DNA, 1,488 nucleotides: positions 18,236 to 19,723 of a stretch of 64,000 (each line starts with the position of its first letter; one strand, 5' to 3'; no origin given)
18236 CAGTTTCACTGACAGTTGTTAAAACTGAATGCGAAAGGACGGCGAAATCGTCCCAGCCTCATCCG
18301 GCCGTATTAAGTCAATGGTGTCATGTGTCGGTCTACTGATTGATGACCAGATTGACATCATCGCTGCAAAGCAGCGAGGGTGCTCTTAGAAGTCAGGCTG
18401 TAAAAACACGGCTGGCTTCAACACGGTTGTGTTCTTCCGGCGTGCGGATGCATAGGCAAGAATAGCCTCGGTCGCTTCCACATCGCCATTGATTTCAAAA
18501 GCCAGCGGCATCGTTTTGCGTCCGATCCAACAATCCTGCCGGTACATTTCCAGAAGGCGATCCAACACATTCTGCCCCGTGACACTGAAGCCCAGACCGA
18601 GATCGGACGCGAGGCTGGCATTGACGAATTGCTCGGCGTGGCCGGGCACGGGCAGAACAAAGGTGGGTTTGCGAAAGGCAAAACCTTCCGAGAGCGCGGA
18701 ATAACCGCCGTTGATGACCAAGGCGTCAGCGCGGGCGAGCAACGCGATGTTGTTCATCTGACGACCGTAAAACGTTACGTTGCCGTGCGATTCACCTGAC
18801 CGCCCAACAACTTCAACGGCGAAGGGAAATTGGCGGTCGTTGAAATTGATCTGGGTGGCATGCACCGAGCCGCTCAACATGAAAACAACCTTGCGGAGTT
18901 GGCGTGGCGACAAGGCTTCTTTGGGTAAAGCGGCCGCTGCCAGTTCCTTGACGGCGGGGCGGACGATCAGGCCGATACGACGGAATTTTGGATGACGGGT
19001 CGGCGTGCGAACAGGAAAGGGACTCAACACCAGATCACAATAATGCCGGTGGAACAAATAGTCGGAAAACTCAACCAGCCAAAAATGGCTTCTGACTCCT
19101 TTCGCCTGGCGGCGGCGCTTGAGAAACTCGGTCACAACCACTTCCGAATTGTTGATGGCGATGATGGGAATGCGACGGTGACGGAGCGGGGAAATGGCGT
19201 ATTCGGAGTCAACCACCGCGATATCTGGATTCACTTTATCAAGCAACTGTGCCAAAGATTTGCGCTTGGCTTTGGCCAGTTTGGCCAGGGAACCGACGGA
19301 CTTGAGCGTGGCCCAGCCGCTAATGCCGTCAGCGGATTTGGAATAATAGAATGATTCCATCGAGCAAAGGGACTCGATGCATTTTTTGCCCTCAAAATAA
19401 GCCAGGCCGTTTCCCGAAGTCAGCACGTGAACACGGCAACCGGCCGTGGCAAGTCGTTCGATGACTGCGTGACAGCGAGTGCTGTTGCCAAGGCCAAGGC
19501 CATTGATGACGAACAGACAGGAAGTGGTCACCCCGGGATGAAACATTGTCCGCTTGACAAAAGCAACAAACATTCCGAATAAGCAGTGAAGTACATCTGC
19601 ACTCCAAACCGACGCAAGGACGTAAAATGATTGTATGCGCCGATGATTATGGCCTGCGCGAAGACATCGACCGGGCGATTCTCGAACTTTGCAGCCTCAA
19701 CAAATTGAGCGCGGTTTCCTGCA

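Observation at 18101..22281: Three-gene glycosylation cassette at tRNA-Thr flanked by a duplicated tRNA 3' end and 114-bp direct repeats, with no integrase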

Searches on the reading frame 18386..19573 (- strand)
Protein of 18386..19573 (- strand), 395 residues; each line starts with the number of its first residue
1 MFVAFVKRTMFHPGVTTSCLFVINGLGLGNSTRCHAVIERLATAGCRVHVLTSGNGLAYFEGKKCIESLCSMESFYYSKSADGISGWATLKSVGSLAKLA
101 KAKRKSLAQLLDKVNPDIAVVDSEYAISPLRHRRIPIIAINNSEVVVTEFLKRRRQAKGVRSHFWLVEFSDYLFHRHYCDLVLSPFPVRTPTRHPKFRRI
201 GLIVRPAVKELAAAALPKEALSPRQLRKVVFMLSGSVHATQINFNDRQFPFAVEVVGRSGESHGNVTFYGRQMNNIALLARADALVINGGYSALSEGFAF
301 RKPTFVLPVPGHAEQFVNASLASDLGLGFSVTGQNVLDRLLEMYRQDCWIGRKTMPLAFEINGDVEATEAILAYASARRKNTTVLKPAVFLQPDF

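Call 7: search_protein_families(library=pfam, proteins=[window:18386-19573:-])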
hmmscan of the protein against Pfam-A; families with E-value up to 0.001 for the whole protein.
window:18386-19573:- (395 aa): 2 families
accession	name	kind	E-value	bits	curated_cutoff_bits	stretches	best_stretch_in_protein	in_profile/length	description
PF13528.12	Glyco_trans_1_3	-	2.1e-18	67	25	1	20-336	4-309/322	Glycosyl transferase family 1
PF13439.12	Glyco_transf_4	-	0.00061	20.3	28.5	0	32-161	6-122/170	Glycosyltransferase Family 4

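Call 21: search_protein_families(library=ncbifam, proteins=[window:18386-19573:-], max_evalue=0.01)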
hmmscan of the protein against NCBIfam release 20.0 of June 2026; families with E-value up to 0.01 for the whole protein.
window:18386-19573:- (395 aa): 4 families
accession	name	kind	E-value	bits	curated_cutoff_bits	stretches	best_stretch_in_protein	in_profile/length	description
TIGR00661.1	MJ1255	subfamily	2.3e-20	73.1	195.9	2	261-332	226-298/321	MJ1255/VC2487 family glycosyltransferase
TIGR01426.2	MGT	subfamily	4.8e-05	22.5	260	1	275-340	286-349/393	macrolide family glycosyltransferase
TIGR01133.1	murG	equivalog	0.00014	21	250.25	1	266-339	241-314/353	undecaprenyldiphospho-muramoylpentapeptide beta-N-acetylglucosaminyltransferase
NF033129.1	macro_glyco_Mgt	subfamily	0.0083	15.2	700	0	273-333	285-343/393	macrolide-inactivating glycosyltransferase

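Call 55: search_solved_structures(query=window:18386-19573:-, max_evalue=1)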
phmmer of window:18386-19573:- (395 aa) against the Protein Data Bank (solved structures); distinct sequences matched with E-value up to 1: 9.
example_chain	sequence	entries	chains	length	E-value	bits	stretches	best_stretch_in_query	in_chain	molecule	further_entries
6pnt_A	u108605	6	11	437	8.9e-05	24.9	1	270-331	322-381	UDP-glycosyltransferase 202A2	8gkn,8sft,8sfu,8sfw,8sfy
7vm0_A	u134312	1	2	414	0.00047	22.5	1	275-367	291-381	Glycosyl transferase family 1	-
8h5d_A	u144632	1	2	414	0.0014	21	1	275-367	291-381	Glycosyltransferase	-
7lvy_A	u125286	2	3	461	0.005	19.2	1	271-339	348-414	UDP-glycosyltransferase 203A2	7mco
10zg_A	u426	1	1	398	0.13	14.5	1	274-341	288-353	Glycosyl transferase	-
9ke2_A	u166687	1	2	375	0.19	14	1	278-343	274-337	Rhamnosyltransferase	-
2iyf_A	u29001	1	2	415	0.19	14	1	264-335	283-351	OLEANDOMYCIN GLYCOSYLTRANSFERASE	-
4m83_A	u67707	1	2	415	0.19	14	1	264-335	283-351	Oleandomycin glycosyltransferase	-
4m60_A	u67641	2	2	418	0.19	13.9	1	264-335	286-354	Oleandomycin glycosyltransferase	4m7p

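Call 73: find_homologous_proteins(query=window:18386-19573:-, max_evalue=0.00001)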
Query window:18386-19573:- (395 aa): 462 proteins with E <= 0.00001 among 8000 candidates; the best 120 are listed.
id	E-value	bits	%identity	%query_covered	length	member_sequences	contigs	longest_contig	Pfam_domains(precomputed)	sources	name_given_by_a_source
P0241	2.9e-263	891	100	100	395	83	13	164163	PF13528.13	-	-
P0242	6.2e-237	804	91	100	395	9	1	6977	PF13528.13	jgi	jgi:UDP:flavonoid glycosyltransferase YjiC (YdhE family)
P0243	2.1e-230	782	88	100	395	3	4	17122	PF13528.13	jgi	jgi:UDP:flavonoid glycosyltransferase YjiC (YdhE family)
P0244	6.0e-230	781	91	97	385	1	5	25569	PF13528.13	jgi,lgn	jgi:UDP:flavonoid glycosyltransferase YjiC (YdhE family)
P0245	6.3e-213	725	86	95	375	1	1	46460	PF13528.13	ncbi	-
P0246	4.3e-212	722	81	100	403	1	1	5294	PF13528.13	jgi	jgi:UDP:flavonoid glycosyltransferase YjiC (YdhE family)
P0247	9.1e-210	714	81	100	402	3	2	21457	PF13528.13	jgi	-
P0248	2.8e-209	713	81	100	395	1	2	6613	PF13528.13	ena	-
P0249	1.2e-201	688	85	91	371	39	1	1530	PF13528.13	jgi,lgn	-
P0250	2.3e-200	683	81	96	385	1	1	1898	PF13528.13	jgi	jgi:UDP:flavonoid glycosyltransferase YjiC (YdhE family)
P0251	2.3e-200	683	81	96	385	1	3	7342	PF13528.13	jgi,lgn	jgi:UDP:flavonoid glycosyltransferase YjiC (YdhE family)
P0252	6.7e-200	682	82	94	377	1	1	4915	PF13528.13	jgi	jgi:uncharacterized protein (TIGR00661 family)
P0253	2.5e-197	674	80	96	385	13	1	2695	PF13528.13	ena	-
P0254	7.7e-197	672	79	95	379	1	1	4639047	PF13528.13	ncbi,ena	-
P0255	1.3e-191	655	79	95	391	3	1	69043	PF13528.13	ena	-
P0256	4.6e-191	653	77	96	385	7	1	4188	PF13528.13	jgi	-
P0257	1.1e-190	652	78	96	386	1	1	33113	PF13528.13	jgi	jgi:uncharacterized protein (TIGR00661 family)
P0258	1.4e-189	648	80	89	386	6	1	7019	PF13528.13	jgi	jgi:UDP:flavonoid glycosyltransferase YjiC (YdhE family)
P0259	7.7e-188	642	87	85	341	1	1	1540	PF13528.13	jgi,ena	-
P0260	7.1e-184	629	76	94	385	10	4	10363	PF13528.13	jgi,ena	jgi:UDP:flavonoid glycosyltransferase YjiC (YdhE family)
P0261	4.8e-183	627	76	94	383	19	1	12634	PF13528.13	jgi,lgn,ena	-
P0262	1.2e-182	625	76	93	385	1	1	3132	PF13528.13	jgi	jgi:UDP:flavonoid glycosyltransferase YjiC (YdhE family)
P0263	3.9e-182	624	75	94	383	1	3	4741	PF13528.13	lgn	-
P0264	1.1e-180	619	74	94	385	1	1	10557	PF13528.13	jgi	jgi:UDP:flavonoid glycosyltransferase YjiC (YdhE family)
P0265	1.7e-179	615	75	93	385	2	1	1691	PF13528.13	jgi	jgi:uncharacterized protein (TIGR00661 family)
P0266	1.2e-174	599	70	95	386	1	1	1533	PF13528.13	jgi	jgi:hypothetical protein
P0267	4.8e-173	594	81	85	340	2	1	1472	PF13528.13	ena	-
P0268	9.7e-173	593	73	92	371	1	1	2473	PF13528.13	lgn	-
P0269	2.6e-172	591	73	92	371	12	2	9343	PF13528.13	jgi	-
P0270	9.5e-172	589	71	93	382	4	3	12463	PF13528.13,PF13439.13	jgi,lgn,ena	jgi:hypothetical protein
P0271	1.3e-171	589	68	96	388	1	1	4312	PF13528.13,PF04101.23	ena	-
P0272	4.7e-171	587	71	92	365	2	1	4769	PF13528.13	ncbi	ncbi:MAG TPA: glycosyltransferase family protein [Verrucomicrobiaceae bacterium]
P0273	1.5e-168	579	72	92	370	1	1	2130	PF13528.13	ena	-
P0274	3.4e-168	578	68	96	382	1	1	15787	PF13528.13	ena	-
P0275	5.5e-168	577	71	91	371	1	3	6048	PF13528.13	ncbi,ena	ncbi:MAG TPA: glycosyltransferase family protein [Verrucomicrobiae bacterium]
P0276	3.6e-167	574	69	92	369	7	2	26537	PF13528.13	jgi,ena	jgi:uncharacterized protein (TIGR00661 family)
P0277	1.3e-166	572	65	97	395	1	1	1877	PF13528.13,PF04101.23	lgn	-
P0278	2.3e-166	572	69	92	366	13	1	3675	PF13528.13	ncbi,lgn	-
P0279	3.6e-165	568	67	96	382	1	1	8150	PF13528.13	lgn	-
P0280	3.2e-164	565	68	91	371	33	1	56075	PF13528.13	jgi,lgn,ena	-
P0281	2.4e-163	562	72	89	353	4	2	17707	PF13528.13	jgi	-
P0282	3.1e-163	561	69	90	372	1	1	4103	PF13528.13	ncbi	-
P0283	6.3e-163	560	66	96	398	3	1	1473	PF13528.13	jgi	-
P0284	1.1e-162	560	67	93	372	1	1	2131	PF13528.13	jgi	jgi:UDP:flavonoid glycosyltransferase YjiC (YdhE family)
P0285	1.7e-162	559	68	93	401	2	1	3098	PF13528.13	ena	-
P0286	2.4e-162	558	66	94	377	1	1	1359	PF13528.13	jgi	jgi:UDP:flavonoid glycosyltransferase YjiC (YdhE family)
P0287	3.6e-162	558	68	93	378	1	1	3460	PF13528.13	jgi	jgi:hypothetical protein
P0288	5.8e-162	557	69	90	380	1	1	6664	PF13528.13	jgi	jgi:UDP:flavonoid glycosyltransferase YjiC (YdhE family)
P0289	1.4e-161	556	66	96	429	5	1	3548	PF13528.13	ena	-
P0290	8.3e-161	553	68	91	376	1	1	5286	PF13528.13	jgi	jgi:UDP:flavonoid glycosyltransferase YjiC (YdhE family)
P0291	1.6e-160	552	66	94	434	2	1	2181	PF13528.13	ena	-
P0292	4.6e-160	551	67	93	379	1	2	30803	PF13528.13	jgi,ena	jgi:hypothetical protein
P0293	5.0e-160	551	71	88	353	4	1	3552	PF13528.13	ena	-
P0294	7.8e-160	550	67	92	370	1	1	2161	PF13528.13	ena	-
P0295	1.1e-159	550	64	98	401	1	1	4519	PF13528.13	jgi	jgi:hypothetical protein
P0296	1.6e-159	549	66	94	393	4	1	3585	PF13528.13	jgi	jgi:UDP:flavonoid glycosyltransferase YjiC (YdhE family)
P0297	1.6e-159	549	69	89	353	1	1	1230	PF13528.13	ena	-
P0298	2.3e-159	549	69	89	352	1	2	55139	PF13528.13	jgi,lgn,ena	jgi:uncharacterized protein (TIGR00661 family)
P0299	2.7e-159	548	65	95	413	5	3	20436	PF13528.13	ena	-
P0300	4.0e-159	548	66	94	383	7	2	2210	PF13528.13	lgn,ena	-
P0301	8.6e-159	547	66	93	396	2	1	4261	PF13528.13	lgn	-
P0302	1.2e-158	546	66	91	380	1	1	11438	PF13528.13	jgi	jgi:hypothetical protein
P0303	1.1e-157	543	67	91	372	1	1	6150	PF13528.13,PF13439.13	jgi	jgi:UDP:flavonoid glycosyltransferase YjiC (YdhE family)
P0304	1.3e-157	543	64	93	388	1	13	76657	PF13528.13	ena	-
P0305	1.4e-157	543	66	91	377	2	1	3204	PF13528.13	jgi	jgi:UDP:flavonoid glycosyltransferase YjiC (YdhE family)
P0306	1.5e-157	543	65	93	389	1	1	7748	PF13528.13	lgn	-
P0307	3.0e-157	542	67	90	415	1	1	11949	PF13528.13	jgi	jgi:UDP:flavonoid glycosyltransferase YjiC (YdhE family)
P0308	3.6e-157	541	65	94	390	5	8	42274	PF27895.1,PF13528.13,PF04101.23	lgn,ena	-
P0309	4.4e-157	541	64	93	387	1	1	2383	PF13528.13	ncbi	-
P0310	5.4e-157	541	63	95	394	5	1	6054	PF13528.13,PF04101.23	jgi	jgi:UDP:flavonoid glycosyltransferase YjiC (YdhE family)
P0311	6.4e-156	537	64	94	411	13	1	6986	PF13528.13,PF04101.23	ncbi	-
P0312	1.3e-155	536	64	94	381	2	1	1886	PF13528.13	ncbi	-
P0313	1.5e-155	536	66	90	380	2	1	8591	PF13528.13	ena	-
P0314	2.0e-155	536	67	92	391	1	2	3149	PF13528.13,PF13439.13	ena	-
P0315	2.1e-155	536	65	91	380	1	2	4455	PF13528.13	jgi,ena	-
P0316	4.5e-155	534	67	91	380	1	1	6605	PF13528.13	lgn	-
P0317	6.8e-155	534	66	91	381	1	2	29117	PF13528.13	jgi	-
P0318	7.8e-155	534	63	94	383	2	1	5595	PF13528.13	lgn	-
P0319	8.5e-155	534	66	91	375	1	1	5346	PF13528.13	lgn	-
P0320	8.7e-155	534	62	96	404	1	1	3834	PF13528.13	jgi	jgi:UDP:flavonoid glycosyltransferase YjiC (YdhE family)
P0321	9.6e-155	533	64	92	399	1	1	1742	PF13528.13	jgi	jgi:hypothetical protein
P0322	1.5e-154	533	64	91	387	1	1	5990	PF13528.13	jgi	jgi:UDP:flavonoid glycosyltransferase YjiC (YdhE family)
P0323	3.0e-154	532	66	89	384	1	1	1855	PF13528.13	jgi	jgi:UDP:flavonoid glycosyltransferase YjiC (YdhE family)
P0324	4.3e-154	531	65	91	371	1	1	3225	PF13528.13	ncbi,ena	-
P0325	1.4e-153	530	65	88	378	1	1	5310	PF13528.13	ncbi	-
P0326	3.6e-153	528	66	87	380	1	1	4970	PF13528.13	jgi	jgi:UDP:flavonoid glycosyltransferase YjiC (YdhE family)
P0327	8.1e-153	527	64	91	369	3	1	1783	PF13528.13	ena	-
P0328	8.3e-153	527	62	93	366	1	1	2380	PF13528.13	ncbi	-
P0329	1.2e-152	526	64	91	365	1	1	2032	PF13528.13,PF04101.23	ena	-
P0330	1.4e-152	526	62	94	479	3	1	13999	PF13528.13,PF04101.23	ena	-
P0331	1.4e-152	526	67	88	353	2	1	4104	PF13528.13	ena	-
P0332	2.1e-152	526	63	91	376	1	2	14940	PF13528.13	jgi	-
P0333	2.6e-152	525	63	92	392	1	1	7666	PF13528.13,PF04101.23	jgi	jgi:UDP:flavonoid glycosyltransferase YjiC (YdhE family)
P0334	2.9e-152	525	62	92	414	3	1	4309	PF13528.13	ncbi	-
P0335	3.8e-152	525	65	92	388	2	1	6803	PF13528.13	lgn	-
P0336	4.0e-152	525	63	92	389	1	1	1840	PF13528.13,PF04101.23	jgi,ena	-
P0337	5.2e-152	524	63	93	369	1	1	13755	PF13528.13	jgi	jgi:UDP:flavonoid glycosyltransferase YjiC (YdhE family)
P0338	9.5e-152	524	64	91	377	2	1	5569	PF13528.13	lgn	-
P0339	1.0e-151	523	65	92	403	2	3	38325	PF13528.13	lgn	-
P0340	1.2e-151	523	65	92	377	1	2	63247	PF13528.13,PF04101.23,PF13439.13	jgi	jgi:UDP:flavonoid glycosyltransferase YjiC (YdhE family)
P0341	1.9e-151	523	66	91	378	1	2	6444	PF13528.13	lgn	-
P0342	2.3e-151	522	65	91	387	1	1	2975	PF13528.13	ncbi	-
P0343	3.4e-151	522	65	90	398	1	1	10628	PF13528.13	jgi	jgi:hypothetical protein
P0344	3.9e-151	521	65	91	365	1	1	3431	PF13528.13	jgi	jgi:UDP:flavonoid glycosyltransferase YjiC (YdhE family)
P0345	6.0e-151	521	63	94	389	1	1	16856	PF13528.13,PF04101.23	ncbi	-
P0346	6.1e-151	521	64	92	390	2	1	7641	PF13528.13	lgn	-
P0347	6.7e-151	521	61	96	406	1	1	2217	PF13528.13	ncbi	-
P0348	7.6e-151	521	64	93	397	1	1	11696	PF13528.13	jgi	jgi:UDP:flavonoid glycosyltransferase YjiC (YdhE family)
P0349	1.4e-150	520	67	90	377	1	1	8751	PF13528.13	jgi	jgi:UDP:flavonoid glycosyltransferase YjiC (YdhE family)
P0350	2.4e-150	519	64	92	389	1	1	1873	PF13528.13,PF04101.23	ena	-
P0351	2.5e-150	519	61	99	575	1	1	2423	PF13528.13,PF04101.23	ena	-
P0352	2.7e-150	519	61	99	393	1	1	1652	PF13528.13,PF04101.23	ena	-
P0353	3.2e-150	518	65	90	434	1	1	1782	PF13528.13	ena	-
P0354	3.4e-150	518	66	88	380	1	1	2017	PF13528.13,PF13439.13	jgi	-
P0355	4.2e-150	518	63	91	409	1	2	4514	PF13528.13,PF04101.23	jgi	jgi:UDP:flavonoid glycosyltransferase YjiC (YdhE family)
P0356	4.9e-150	518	65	92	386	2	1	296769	PF13528.13,PF04101.23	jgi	-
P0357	5.1e-150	518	63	92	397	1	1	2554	PF13528.13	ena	-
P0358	9.3e-150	517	64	91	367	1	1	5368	PF13528.13,PF04101.23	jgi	jgi:UDP:flavonoid glycosyltransferase YjiC (YdhE family)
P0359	9.5e-150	517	64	91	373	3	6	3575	PF13528.13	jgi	jgi:UDP:flavonoid glycosyltransferase YjiC (YdhE family)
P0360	5.1e-149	515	62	94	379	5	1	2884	PF13528.13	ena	-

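Call 75: find_encoding_contigs(protein=P0244, flank=10000, max_places=3)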
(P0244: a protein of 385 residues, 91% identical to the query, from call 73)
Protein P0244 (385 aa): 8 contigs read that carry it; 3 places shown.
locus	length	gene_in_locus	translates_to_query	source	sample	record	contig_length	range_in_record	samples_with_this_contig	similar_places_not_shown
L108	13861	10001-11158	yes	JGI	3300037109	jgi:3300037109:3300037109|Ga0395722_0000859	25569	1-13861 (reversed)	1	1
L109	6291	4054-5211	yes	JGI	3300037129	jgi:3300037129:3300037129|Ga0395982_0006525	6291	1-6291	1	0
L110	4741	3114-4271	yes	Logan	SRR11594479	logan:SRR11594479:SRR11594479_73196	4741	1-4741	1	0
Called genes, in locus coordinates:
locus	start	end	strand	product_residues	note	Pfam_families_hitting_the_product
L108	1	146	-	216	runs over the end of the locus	PF13646:HEAT_2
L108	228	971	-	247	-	-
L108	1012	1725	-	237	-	-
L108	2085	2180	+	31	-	-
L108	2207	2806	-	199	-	PF13646:HEAT_2 (weak)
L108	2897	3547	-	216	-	-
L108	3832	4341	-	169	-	-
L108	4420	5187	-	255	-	-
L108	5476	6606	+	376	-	PF00483:NTP_transferase, PF12804:NTP_transf_3, PF22640:ManC_GMP_beta-helix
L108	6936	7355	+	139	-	PF04138:GtrA_DPMS_TM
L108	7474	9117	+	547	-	-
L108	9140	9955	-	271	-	PF04794:YdjC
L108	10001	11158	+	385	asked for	PF13528:Glyco_trans_1_3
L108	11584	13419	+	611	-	PF00009:GTP_EFTU, PF01926:MMR_HSR1 (weak), PF22042:EF-G_D2, PF03144:GTP_EFTU_D2, PF00679:EFG_C, PF21018:BipA_C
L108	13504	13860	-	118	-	?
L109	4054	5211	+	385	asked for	PF13528:Glyco_trans_1_3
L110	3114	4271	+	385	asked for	PF13528:Glyco_trans_1_3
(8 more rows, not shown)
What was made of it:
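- ManC (GDP-mannose synthesis) lies next to the module in L108 (call 75).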

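Call 76: find_encoding_contigs(protein=P0242, flank=10000, max_places=2)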
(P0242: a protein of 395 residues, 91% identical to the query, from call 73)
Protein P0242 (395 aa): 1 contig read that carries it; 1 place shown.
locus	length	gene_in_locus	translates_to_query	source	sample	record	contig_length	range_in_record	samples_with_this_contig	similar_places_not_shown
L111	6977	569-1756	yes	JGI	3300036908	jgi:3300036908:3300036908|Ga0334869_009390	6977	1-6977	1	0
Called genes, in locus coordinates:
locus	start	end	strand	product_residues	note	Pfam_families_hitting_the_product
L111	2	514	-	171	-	?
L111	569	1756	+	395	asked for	PF13528:Glyco_trans_1_3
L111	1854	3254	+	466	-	PF03331:LpxC, PF22817:ApeP-like, PF07977:FabA, PF22818:ApeI-like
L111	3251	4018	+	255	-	PF00132:Hexapep (weak), PF21711:DCTN5 (faint), PF25084:LbH_EIF2B (faint), PF25087:GMPPB_C, PF00132:Hexapep, PF13720:Acetyltransf_11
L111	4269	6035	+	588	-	PF01336:tRNA_anti-codon, PF00152:tRNA-synt_2, PF02938:GAD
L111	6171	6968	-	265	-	PF02518:HATPase_c, PF00072:Response_reg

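Call 89: search_solved_structures(query=A8, max_evalue=0.01)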
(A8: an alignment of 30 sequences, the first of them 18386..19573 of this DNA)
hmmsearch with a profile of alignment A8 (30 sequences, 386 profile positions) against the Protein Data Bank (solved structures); distinct sequences matched with E-value up to 0.01: 13.
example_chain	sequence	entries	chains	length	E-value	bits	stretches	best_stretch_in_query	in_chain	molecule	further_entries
7vm0_A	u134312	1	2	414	4.8e-09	38.8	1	267-376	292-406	Glycosyl transferase family 1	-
8h5d_A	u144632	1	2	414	2e-08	36.8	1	267-376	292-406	Glycosyltransferase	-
10zg_A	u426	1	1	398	2e-05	26.9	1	266-335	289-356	Glycosyl transferase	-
7vlb_A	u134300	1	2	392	9.2e-05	24.7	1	265-369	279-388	UDP-glycosyltransferase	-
6pnt_A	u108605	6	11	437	0.00017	23.8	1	260-327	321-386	UDP-glycosyltransferase 202A2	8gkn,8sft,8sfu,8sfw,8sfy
6kqx_A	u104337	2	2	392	0.00032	22.9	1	265-369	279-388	Uncharacterized UDP-glucosyltransferase YjiC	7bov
6kqw_A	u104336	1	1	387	0.00073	21.7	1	265-366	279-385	Uncharacterized UDP-glucosyltransferase YjiC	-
7lvy_A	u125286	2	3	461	0.0014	20.8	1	262-336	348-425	UDP-glycosyltransferase 203A2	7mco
2iya_A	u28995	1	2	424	0.0025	20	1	256-329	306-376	OLEANDOMYCIN GLYCOSYLTRANSFERASE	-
8hjf_A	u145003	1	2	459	0.0054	18.9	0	276-323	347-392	glycosyltransferase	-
8hjn_A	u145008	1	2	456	0.0095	18.1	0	276-323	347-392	glycosyltransferase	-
8hjo_A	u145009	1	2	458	0.0095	18.1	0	276-323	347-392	glycosyltranseferease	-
8hjl_A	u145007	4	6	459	0.0095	18.1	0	276-323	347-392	Glycosyltransferase | glycosyltranseferease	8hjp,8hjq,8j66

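Call 98: predict_structure(alignment_id=A8)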
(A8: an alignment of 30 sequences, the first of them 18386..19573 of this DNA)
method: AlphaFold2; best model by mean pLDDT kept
length: 395 residues; sequences in the alignment: 30
mean_pLDDT: 85.5   pTM: 0.84
mean pLDDT of the five models: 85.5, 84.8, 83.9, 83.6, 83.3
residues with pLDDT >= 90: 250; 70-90: 86; 50-70: 21; < 50: 38
segments of 3 or more residues with pLDDT < 50: 1-13, 78-90, 384-393
pLDDT, mean of each block of 10 residues (from residue 1): 37 72 88 96 97 92 96 65 44 78 94 96 93 96 94 89 90 96 92 94 94 78 94 66 86 90 92 89 91 92 91 92 94 93 95 88 96 88 47 44
secondary structure, 60 per line:
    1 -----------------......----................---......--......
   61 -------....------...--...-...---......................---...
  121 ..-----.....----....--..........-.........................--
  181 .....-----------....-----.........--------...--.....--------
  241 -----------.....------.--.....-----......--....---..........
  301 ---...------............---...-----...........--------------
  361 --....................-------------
elements in order: E18-23 H28-43 E47-52 H55-60 E68-71 E78-80 E83-85 H93-114 E118-122 H128-132 E137-140 H143-152 H154-178 E181-185 E197-200 H206-214 E228-232 E252-256 E266-270 H276-281 E284-287 H291-300 E304-306 H313-324 E328-330 H336-346 H363-382
